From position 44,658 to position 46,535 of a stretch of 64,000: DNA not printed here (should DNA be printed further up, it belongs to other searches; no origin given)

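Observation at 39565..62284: About 23-kb accessory surface locus: FCT-like sortase-B/SipA pilus operon, two giant adhesins and an orphan regulator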

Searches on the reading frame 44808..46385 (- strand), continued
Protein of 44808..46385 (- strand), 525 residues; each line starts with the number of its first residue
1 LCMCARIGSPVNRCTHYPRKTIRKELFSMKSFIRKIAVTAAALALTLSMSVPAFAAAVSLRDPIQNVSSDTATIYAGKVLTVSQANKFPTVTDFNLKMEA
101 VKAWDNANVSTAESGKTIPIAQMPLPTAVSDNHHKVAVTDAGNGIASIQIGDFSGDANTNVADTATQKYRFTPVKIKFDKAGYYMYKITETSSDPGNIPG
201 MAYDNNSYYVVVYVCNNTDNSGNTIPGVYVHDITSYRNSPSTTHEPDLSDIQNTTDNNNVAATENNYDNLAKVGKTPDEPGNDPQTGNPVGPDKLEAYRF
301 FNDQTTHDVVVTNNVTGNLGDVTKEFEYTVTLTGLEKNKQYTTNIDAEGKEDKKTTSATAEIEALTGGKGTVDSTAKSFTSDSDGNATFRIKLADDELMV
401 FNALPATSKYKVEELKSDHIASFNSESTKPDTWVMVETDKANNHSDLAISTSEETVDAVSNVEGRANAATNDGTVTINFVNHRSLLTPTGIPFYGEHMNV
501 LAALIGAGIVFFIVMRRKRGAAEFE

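Call 42: find_related_loci(query=A1, collection=genome_contigs, flank=10000)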
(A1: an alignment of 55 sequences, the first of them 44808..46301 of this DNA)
Query A1 (497 aa) in genome_contigs; peptide patterns used: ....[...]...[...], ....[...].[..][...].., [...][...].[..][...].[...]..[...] (x = any residue, [..] = any of these).
63 stretches matched a pattern; 30 encode a relative of the query (tblastn E <= 1e-3); 30 distinct loci.
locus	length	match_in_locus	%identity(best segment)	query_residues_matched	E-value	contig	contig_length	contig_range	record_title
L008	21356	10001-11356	67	27-477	0e+0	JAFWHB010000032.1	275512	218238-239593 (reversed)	MAG: Mogibacterium sp. isolate RGIG5733 Sheep_Ileum-1__c238038, whole genome shotgun sequence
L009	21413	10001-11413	56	2-490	8e-168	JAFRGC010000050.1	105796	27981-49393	MAG: Mogibacterium sp. isolate RGIG2438 Goat_Ileum.Co__c603178, whole genome shotgun sequence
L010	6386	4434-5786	57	23-481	8e-168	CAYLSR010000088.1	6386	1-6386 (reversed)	MAG TPA_asm: uncultured Mogibacterium sp. isolate SRP278969_co2_128 genome assembly, contig: NODE_17801_length_6386_cov_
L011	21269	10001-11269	60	40-468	6e-161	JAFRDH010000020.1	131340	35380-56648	MAG: Mogibacterium sp. isolate RGIG2391 Goat_Ileum-4__c278651, whole genome shotgun sequence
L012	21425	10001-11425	49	6-491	2e-146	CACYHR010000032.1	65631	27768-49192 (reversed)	MAG: uncultured Clostridiales bacterium isolate RUG11951 genome assembly, contig: RUG11951_asm_32, whole genome shotgun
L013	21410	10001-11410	50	2-493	6e-139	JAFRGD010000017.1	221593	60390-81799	MAG: Mogibacterium sp. isolate RGIG2439 Goat_Ileum.Co__c446023, whole genome shotgun sequence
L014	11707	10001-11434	45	5-492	9e-130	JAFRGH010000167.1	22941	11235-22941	MAG: Mogibacterium sp. isolate RGIG2443 Goat_Ileum.Co__c806200, whole genome shotgun sequence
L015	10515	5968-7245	46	5-464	3e-112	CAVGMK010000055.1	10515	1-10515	Oscillospiraceae bacterium isolate SRR8978449_cleanbin_000002 genome assembly, contig: Spades_SRR8978449_contig_311, who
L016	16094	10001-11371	43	6-491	5e-111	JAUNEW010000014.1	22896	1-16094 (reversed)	MAG: Eubacteriales bacterium isolate S25M_St_metabat_108 NODE_811_length_22896_cov_17.308043, whole genome shotgun seque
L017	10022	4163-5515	44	11-491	2e-110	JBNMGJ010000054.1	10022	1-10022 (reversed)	MAG: Mogibacterium sp. isolate CM_BacMog884.151 k141_289639_length_10022_cov_12.0000, whole genome shotgun sequence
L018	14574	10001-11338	42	6-491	2e-108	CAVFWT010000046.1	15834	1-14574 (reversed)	bacterium isolate SRR8978372_cleanbin_000008 genome assembly, contig: Spades_SRR8978372_contig_225, whole genome shotgun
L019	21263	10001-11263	44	7-463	4e-105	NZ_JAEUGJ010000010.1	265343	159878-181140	MAG: Mogibacterium sp. isolate 18NH NODE_1_length_265343_cov_10.380963, whole genome shotgun sequence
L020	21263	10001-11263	44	7-463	8e-104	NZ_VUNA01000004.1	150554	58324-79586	Mogibacterium kristiansenii strain WCA-MUC-591-APC-4B seq4, whole genome shotgun sequence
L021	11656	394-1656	44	7-463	8e-104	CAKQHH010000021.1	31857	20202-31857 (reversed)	MAG: uncultured Clostridia bacterium isolate REFINED_METABAT215_TOP10_CONTIGS_1500_ASSEMBLY_K77_MERGED__Hadza_MoBio_hadz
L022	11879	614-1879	44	6-463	2e-103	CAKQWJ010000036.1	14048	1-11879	MAG: uncultured Clostridia bacterium isolate REFINED_METABAT215_TOP10_CONTIGS_1500_ASSEMBLY_K77_MERGED__Hadza_MoBio_hadz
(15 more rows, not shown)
